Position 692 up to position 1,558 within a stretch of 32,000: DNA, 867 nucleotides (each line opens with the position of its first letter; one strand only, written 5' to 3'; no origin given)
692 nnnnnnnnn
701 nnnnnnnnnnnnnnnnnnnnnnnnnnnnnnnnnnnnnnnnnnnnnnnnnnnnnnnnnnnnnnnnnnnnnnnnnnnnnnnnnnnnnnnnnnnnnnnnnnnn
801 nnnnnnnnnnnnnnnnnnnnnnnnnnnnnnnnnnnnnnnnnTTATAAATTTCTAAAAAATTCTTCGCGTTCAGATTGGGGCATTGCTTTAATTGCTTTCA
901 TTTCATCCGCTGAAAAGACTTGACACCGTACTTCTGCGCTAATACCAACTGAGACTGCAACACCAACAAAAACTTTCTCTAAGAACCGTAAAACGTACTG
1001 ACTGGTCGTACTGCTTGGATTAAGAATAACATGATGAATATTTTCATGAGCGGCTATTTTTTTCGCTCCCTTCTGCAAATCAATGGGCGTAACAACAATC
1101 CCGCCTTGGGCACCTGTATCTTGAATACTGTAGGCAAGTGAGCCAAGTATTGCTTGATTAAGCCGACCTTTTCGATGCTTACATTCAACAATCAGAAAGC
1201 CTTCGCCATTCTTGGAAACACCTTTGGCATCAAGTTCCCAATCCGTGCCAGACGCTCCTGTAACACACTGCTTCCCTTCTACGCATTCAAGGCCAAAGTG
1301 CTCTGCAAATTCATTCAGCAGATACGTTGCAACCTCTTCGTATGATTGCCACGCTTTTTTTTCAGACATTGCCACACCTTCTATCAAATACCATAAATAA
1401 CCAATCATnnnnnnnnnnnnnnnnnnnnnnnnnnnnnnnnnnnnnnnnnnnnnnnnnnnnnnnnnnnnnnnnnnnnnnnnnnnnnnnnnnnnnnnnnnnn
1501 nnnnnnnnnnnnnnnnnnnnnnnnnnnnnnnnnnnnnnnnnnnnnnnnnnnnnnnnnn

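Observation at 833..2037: Exactly 1200-bp AT-rich cassette inserted at the etfB-stop/etfA-start junction, taking over the etfA initiation site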

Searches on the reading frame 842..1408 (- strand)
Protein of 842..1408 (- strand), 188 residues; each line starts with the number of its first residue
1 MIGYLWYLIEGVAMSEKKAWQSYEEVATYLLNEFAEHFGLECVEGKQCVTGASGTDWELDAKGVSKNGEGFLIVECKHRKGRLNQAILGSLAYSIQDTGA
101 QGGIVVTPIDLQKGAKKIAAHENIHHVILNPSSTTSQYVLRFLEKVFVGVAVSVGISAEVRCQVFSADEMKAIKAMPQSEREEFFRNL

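Call 4: search_protein_families(library=pfam, proteins=[window:842-1408:-], max_evalue=0.01)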
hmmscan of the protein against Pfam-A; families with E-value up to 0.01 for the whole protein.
window:842-1408:- (188 aa): 1 family
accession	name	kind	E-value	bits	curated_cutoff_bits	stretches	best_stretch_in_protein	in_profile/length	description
PF04471.18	Mrr_cat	-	4e-06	27.4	21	1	55-124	32-103/115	Restriction endonuclease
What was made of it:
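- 842..1369 (-): Stand-alone Mrr_cat / PD-(D/E)xK nuclease-fold protein, 175 aa. An ATG at 1408 would give 188 aa. Stop TAA at 844-842, in frame with etfA. PF04471 4e-6, 27.4 bits against a cutoff of 21 (call 4).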

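Call 5: search_protein_families(library=ncbifam, proteins=[window:842-1408:-], max_evalue=0.01)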
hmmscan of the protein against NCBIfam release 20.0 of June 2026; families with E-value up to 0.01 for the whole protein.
window:842-1408:- (188 aa): 0 families

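Call 6: search_protein_families(library=padloc, proteins=[window:842-1408:-], max_evalue=0.01)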
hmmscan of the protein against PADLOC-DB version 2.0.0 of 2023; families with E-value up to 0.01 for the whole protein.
window:842-1408:- (188 aa): 0 families
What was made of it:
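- PADLOC recognises none of the three proteins as a defence component (call 6). There is no PADLOC model (call 6).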

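Call 17: find_homologous_proteins(query=window:845-1369:-)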
Query window:845-1369:- (175 aa): 89 proteins with E <= 0.001 among 149 candidates.
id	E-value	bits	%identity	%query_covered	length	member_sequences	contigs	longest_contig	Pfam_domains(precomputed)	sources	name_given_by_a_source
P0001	3.8e-108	376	99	98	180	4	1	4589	PF04471.19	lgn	-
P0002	6.5e-101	352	93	100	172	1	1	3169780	PF04471.19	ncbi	ncbi:MAG: restriction endonuclease [Candidatus Electronema sp. VV]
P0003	1.8e-94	332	86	100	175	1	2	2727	PF04471.19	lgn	-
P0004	7.7e-89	313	82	100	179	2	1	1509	PF04471.19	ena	-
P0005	4.6e-88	311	81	100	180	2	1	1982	PF04471.19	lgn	-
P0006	3.5e-84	298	79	100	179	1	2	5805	PF04471.19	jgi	jgi:hypothetical protein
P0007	3.7e-82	291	81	92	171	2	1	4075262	PF04471.19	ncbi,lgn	ncbi:Restriction endonuclease type IV Mrr domain-containing protein [Candidatus Electrothrix laxa]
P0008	4.0e-82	291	77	100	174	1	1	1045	PF04471.19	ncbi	-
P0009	2.3e-77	276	72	100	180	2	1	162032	PF04471.19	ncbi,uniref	ncbi:restriction endonuclease [Candidatus Electronema sp. JC]|uniref:restriction endonuclease n=1 Ta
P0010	2.8e-76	272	72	100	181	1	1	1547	-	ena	-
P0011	8.8e-73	261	67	100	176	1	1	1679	-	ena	-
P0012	9.6e-73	261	69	100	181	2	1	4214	-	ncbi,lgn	-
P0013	1.8e-71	257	68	100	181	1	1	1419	-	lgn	-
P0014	8.2e-71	255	69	99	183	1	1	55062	-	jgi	-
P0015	1.5e-70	254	73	89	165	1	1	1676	PF04471.19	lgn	-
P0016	2.2e-67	243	63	99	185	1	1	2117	PF04471.19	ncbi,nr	ncbi:MAG: hypothetical protein D3924_15435 [Candidatus Electrothrix sp. AR4]|nr:hypothetical protein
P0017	2.8e-65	237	67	90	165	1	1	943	PF04471.19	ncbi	-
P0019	4.9e-60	220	63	90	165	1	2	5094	PF04471.19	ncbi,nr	ncbi:restriction endonuclease [Desulfobulbus sp. F4]|nr:restriction endonuclease [Desulfobulbus sp. 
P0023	2.0e-54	201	60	83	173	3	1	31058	PF04471.19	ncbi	-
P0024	4.9e-53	197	58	85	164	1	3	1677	PF04471.19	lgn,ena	-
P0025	1.3e-52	195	57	89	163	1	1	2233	PF04471.19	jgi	jgi:Restriction endonuclease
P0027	1.5e-52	195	58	85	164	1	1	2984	PF04471.19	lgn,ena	-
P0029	1.9e-52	195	66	80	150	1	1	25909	PF04471.19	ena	-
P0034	5.0e-51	190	62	80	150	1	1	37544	PF04471.19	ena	-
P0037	1.6e-50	189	61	80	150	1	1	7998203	PF04471.19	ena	-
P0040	2.3e-49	185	62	80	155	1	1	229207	PF22722.3,PF04471.19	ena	-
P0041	3.0e-49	184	60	80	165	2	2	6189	PF04471.19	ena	-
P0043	5.3e-49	184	57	89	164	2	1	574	PF04471.19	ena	-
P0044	1.1e-48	183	60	81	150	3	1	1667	PF04471.19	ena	-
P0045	2.0e-48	182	59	80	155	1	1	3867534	PF22722.3,PF04471.19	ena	-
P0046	2.6e-47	178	59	82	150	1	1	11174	PF04471.19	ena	-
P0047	3.2e-47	178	58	89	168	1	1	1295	PF04471.19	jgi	jgi:Restriction endonuclease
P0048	8.2e-47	177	59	80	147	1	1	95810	PF04471.19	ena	-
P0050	4.1e-46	174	58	82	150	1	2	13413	PF04471.19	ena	-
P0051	7.7e-46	173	62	77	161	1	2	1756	PF04471.19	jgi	jgi:hypothetical protein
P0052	1.3e-45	173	59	80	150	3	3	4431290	PF04471.19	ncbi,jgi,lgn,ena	-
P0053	2.3e-45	172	53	81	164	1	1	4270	PF04471.19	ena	-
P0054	1.4e-44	169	59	75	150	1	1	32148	PF04471.19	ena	-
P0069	3.8e-40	155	55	84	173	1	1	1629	PF04471.19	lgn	-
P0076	4.8e-38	148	49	86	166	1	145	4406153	-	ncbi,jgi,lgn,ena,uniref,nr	ncbi:MAG: hypothetical protein H3C64_05280 [Candidatus Kuenenia stuttgartiensis]|uniref:Restriction 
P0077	1.2e-37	147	52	82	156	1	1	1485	PF04471.19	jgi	jgi:hypothetical protein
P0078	1.4e-37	146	54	84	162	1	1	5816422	PF04471.19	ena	-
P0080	1.5e-36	143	49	75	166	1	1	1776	PF04471.19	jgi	jgi:hypothetical protein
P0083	3.6e-34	135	52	82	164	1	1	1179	PF04471.19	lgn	-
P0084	5.7e-34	135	49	78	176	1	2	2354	PF04471.19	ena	-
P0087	8.3e-30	121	54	59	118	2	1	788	PF04471.19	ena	-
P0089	9.9e-24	101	56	52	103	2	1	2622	PF04471.19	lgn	-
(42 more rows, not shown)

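Call 18: find_encoding_contigs(protein=P0002, flank=5000, max_places=3)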
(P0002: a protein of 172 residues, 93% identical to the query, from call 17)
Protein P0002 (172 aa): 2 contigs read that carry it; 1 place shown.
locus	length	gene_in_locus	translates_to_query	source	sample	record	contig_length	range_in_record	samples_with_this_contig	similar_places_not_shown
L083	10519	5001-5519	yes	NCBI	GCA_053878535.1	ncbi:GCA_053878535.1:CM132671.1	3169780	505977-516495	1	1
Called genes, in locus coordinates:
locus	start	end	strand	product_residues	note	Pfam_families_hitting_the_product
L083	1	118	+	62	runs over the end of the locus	PF01783:Ribosomal_L32p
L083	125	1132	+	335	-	PF02504:FA_synthesis, PF01515:PTA_PTB (weak)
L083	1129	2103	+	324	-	PF08545:ACP_syn_III, PF08541:ACP_syn_III_C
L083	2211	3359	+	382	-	PF02771:Acyl-CoA_dh_N, PF02770:Acyl-CoA_dh_M, PF00441:Acyl-CoA_dh_1, PF22924:ACOX_C_alpha1 (weak), PF08028:Acyl-CoA_dh_2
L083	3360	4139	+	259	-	PF01012:ETF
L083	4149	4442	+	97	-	PF04365:BrnT_toxin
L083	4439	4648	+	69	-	-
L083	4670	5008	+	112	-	-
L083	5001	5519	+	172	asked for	PF04471:Mrr_cat (weak)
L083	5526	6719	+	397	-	PF00037:Fer4 (faint), PF12837:Fer4_6 (faint), PF12838:Fer4_7 (faint), PF13187:Fer4_9 (weak), PF01012:ETF, PF00766:ETF_alpha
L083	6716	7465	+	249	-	PF00106:adh_short, PF08659:KR, PF13561:adh_short_C2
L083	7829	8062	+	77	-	PF14573:PP-binding_2 (weak), PF00550:PP-binding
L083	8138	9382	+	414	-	PF00109:ketoacyl-synt, PF02801:Ketoacyl-synt_C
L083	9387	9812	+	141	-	PF02502:LacAB_rpiB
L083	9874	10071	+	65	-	-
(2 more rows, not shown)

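Call 19: find_encoding_contigs(protein=P0007, flank=5000, max_places=3)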
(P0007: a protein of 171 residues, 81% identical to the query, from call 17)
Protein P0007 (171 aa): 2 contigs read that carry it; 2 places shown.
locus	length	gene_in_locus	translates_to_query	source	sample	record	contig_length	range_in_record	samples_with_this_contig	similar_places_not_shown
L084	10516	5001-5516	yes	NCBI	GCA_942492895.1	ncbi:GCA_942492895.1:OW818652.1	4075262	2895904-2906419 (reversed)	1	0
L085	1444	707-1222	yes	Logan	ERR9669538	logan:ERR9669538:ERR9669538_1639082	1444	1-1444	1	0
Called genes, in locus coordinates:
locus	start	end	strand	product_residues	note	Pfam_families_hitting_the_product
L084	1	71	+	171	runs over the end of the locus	PF02620:YceD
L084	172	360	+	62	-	PF01783:Ribosomal_L32p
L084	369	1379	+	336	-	PF02504:FA_synthesis, PF01515:PTA_PTB (weak)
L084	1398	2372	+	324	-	PF08545:ACP_syn_III, PF08541:ACP_syn_III_C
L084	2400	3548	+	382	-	PF02771:Acyl-CoA_dh_N, PF02770:Acyl-CoA_dh_M, PF00441:Acyl-CoA_dh_1, PF22924:ACOX_C_alpha1 (weak), PF08028:Acyl-CoA_dh_2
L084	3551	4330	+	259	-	PF01012:ETF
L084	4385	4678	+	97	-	PF04365:BrnT_toxin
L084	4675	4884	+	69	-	-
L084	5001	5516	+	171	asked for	PF04471:Mrr_cat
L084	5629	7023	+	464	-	PF00037:Fer4 (faint), PF12797:Fer4_2 (faint), PF12837:Fer4_6 (faint), PF12838:Fer4_7 (weak), PF01012:ETF, PF00766:ETF_alpha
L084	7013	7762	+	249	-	PF00106:adh_short, PF08659:KR, PF13561:adh_short_C2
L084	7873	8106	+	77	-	PF23297:ACP_SdgA_C (weak), PF00550:PP-binding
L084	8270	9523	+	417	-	PF00109:ketoacyl-synt, PF02801:Ketoacyl-synt_C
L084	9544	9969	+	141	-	PF02502:LacAB_rpiB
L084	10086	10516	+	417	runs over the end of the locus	PF00464:SHMT, PF00155:Aminotran_1_2, PF01212:Beta_elim_lyase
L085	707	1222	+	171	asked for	PF04471:Mrr_cat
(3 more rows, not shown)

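Call 20: find_encoding_contigs(protein=P0009, flank=5000, max_places=3)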
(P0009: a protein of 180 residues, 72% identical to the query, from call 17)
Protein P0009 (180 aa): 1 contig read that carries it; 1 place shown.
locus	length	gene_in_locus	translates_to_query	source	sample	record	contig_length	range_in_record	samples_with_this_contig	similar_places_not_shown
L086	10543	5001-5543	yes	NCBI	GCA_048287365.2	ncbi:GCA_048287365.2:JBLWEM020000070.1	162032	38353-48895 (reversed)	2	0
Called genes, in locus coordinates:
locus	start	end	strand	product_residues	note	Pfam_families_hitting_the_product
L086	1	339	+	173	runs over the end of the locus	PF02620:YceD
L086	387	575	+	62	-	PF01783:Ribosomal_L32p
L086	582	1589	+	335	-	PF02504:FA_synthesis, PF01515:PTA_PTB (weak)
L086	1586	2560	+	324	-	PF00108:Thiolase_N (weak), PF08545:ACP_syn_III, PF08541:ACP_syn_III_C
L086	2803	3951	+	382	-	PF02771:Acyl-CoA_dh_N, PF02770:Acyl-CoA_dh_M, PF00441:Acyl-CoA_dh_1, PF22924:ACOX_C_alpha1 (weak), PF08028:Acyl-CoA_dh_2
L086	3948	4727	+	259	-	PF01012:ETF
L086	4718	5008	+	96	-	-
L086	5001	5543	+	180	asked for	PF04471:Mrr_cat (weak)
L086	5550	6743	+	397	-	PF00037:Fer4 (faint), PF12837:Fer4_6 (faint), PF12838:Fer4_7 (faint), PF13187:Fer4_9 (faint), PF01012:ETF, PF00766:ETF_alpha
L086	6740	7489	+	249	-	PF00106:adh_short, PF08659:KR, PF13561:adh_short_C2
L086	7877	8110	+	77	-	PF14573:PP-binding_2 (weak), PF00550:PP-binding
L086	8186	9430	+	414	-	PF00109:ketoacyl-synt, PF02801:Ketoacyl-synt_C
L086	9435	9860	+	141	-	PF02502:LacAB_rpiB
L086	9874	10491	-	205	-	-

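Call 46: find_encoding_contigs(protein=P0076, flank=4000, max_places=3)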
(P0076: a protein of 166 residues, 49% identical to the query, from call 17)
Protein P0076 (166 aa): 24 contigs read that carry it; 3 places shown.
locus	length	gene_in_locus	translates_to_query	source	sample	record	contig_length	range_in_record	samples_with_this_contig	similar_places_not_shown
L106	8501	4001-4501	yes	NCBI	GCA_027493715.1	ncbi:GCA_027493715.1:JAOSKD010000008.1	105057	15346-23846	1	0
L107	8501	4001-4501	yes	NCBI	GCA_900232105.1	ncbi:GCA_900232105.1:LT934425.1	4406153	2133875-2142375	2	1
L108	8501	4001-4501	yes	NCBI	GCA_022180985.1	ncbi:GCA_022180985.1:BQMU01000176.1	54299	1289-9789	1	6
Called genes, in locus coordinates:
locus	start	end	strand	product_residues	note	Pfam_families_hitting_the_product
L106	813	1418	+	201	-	-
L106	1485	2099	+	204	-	-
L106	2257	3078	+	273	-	-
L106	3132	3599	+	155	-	-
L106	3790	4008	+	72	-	-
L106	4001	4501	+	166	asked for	-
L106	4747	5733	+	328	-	PF00106:adh_short (weak), PF01073:3Beta_HSD, PF01370:Epimerase, PF02719:Polysacc_synt_2, PF04321:RmlD_sub_bind, PF05368:NmrA (weak), PF07993:NAD_binding_4, PF16363:GDP_Man_Dehyd, +1 more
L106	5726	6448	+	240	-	PF00483:NTP_transferase, PF12804:NTP_transf_3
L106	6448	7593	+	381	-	PF01041:DegT_DnrJ_EryC1, PF00155:Aminotran_1_2 (weak)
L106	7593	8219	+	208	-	PF02585:PIG-L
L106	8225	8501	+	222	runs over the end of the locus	PF08889:WbqC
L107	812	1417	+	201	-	-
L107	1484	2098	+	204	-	-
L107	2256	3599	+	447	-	-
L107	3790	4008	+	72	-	-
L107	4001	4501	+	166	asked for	-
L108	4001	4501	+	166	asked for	-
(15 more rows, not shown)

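Call 47: find_encoding_contigs(protein=P0019, flank=4000, max_places=3)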
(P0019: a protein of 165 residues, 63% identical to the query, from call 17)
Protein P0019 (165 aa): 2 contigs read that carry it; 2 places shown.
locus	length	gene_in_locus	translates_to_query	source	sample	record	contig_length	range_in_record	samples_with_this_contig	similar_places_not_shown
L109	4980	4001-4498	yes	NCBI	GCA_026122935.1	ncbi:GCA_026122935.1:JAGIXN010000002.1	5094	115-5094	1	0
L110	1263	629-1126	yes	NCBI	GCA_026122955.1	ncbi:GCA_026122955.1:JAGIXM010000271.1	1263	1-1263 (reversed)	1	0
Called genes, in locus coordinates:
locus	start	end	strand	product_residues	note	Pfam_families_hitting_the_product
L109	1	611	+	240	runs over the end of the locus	PF02504:FA_synthesis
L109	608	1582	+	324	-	PF08545:ACP_syn_III, PF08541:ACP_syn_III_C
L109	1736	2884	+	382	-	PF02771:Acyl-CoA_dh_N, PF02770:Acyl-CoA_dh_M, PF00441:Acyl-CoA_dh_1, PF22924:ACOX_C_alpha1 (weak), PF08028:Acyl-CoA_dh_2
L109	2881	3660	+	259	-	PF01012:ETF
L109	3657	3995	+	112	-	-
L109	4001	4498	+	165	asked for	PF04471:Mrr_cat (weak)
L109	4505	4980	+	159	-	PF00037:Fer4 (faint), PF12837:Fer4_6 (weak), PF12838:Fer4_7 (faint), PF13187:Fer4_9 (weak), PF01012:ETF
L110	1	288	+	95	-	?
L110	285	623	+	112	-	-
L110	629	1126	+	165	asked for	PF04471:Mrr_cat (weak)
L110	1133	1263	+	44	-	PF00037:Fer4 (weak), PF12797:Fer4_2 (faint), PF12837:Fer4_6 (weak)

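Call 62: predict_structure(alignment_id=A2)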
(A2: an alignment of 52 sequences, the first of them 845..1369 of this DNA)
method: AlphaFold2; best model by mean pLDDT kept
length: 175 residues; sequences in the alignment: 52
mean_pLDDT: 80.1   pTM: 0.63
mean pLDDT of the five models: 80.1, 70.2, 68.8, 68.6, 64.7
residues with pLDDT >= 90: 42; 70-90: 103; 50-70: 17; < 50: 13
segments of 3 or more residues with pLDDT < 50: 139-149
pLDDT, mean of each block of 10 residues (from residue 1): 69 85 84 91 92 78 80 92 89 89 92 82 73 60 42 77 88 76
secondary structure, 60 per line:
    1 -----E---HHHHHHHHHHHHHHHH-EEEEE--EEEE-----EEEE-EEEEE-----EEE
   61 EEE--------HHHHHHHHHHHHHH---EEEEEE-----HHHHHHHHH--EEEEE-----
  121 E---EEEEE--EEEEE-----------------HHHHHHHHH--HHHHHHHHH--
elements in order: H10-25 E27-31 E34-37 E43-46 E48-52 E58-63 H72-85 E89-94 H100-108 E111-115 E125-129 E132-136 H154-162 H165-173

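Call 67: fold_search(model_id=the predicted structure, library=pdb)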
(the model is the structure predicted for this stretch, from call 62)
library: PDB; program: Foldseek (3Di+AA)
matches with E <= 10: 1038; with E <= 0.001: 1
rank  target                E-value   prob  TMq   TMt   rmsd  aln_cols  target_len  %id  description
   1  1y88                  3.5e-06  1.00  0.45  0.43   3.0       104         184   17  Crystal Structure of Protein of Unknown Function AF1548 (released 2004-12-21)
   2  1xmx                  1.4e-03  1.00  0.46  0.23   4.1       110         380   17  Crystal structure of protein VC1899 from Vibrio cholerae (released 2004-11-16)
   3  8bao_A                1.5e-03  1.00  0.44  0.23   3.9       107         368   15  Dysgonamonadaceae bacterium CRISPR ancillary nuclease 2 (released 2022-11-30)
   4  8q3z_A                2.6e-03  1.00  0.37  0.17   4.6       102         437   15  Crystal structure of cA4-bound Can2 from Thermoanaerobacter brockii (released 2023-11-22)
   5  9u49_A                2.7e-03  1.00  0.45  0.22   4.1       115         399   16  crystal structure of Cdn1 in complex with cA4 (released 2026-02-04)
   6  8bao_B                3.5e-03  1.00  0.44  0.23   4.0       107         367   15  Dysgonamonadaceae bacterium CRISPR ancillary nuclease 2 (released 2022-11-30)
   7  7bdv_B                3.7e-03  1.00  0.47  0.25   3.3       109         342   15  Structure of Can2 from Sulfobacillus thermosulfidooxidans in complex with cyclic tetra-adenylate (cA4) (released 2021-03-03)
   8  8em1_B                4.5e-03  0.96  0.37  0.17  11.0       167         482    8  Type IIS Restriction Endonuclease PaqCI, DNA Unbound (released 2023-03-22)
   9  8q41_B                8.0e-03  0.99  0.35  0.17   4.8       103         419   11  Crystal structure of Can2 (E341A) bound to cA4 and TTTAAA ssDNA (released 2023-11-22)
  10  4f0q_D                8.0e-03  0.96  0.35  0.16   7.8       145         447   13  MspJI Restriction Endonuclease - P21 Form (released 2012-08-08)
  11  1wdj_B                8.5e-03  1.00  0.36  0.41   4.9       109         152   17  Crystal structure of TT1808 from Thermus thermophilus HB8 (released 2004-11-17)
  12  7edb_A                9.1e-03  0.99  0.38  0.22   5.1       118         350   12  EcoT38I restriction endonuclease complexed with DNA (released 2022-03-16)
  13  1dzf                  9.7e-03  1.00  0.33  0.28   3.0        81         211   17  RPB5 from S.cerevisiae (released 2000-06-09)
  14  5xog_E                9.7e-03  1.00  0.42  0.35   7.6       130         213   12  RNA Polymerase II elongation complex bound with Spt5 KOW5 and Elf1 (released 2017-08-16)
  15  8q41_A                9.7e-03  0.99  0.37  0.17   4.6       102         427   14  Crystal structure of Can2 (E341A) bound to cA4 and TTTAAA ssDNA (released 2023-11-22)
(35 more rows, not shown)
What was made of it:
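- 842..1369 (-): AlphaFold model pLDDT 80; best Foldseek hit AF1548 (1y88, 3.5e-6), then Can2 and MspJI nuclease domains (calls 62, 67).
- On Mrr_cat / PD-(D/E)xK restriction-endonuclease-like nucleases: Foldseek hits 1y88 at 3.5e-6 and Can2, MspJI and EcoT38I nuclease domains (call 67).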

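Call 72: find_related_loci(query=A2, collection=viral_contigs, flank=4000)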
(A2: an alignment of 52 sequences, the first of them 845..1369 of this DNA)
Query A2 (175 aa) in viral_contigs; peptide patterns used: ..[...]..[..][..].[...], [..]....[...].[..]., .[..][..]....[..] (x = any residue, [..] = any of these).
64 stretches matched a pattern; 3 encode a relative of the query (tblastn E <= 1e-3); 3 distinct loci.
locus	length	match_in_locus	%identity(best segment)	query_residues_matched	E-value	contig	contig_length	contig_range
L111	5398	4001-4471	51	1-155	1e-45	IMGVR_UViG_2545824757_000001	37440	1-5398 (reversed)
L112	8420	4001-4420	48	5-143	7e-43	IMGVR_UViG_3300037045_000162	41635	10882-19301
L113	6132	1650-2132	46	1-155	1e-40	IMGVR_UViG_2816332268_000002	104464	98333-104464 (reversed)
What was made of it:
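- Mrr homologs elsewhere (Kuenenia, prophage-like contigs) sit in unrelated contexts (calls 46, 72).
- Tried and rejected: The viral contig scan with the Mrr alignment found only 46-51% relatives (call 72).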
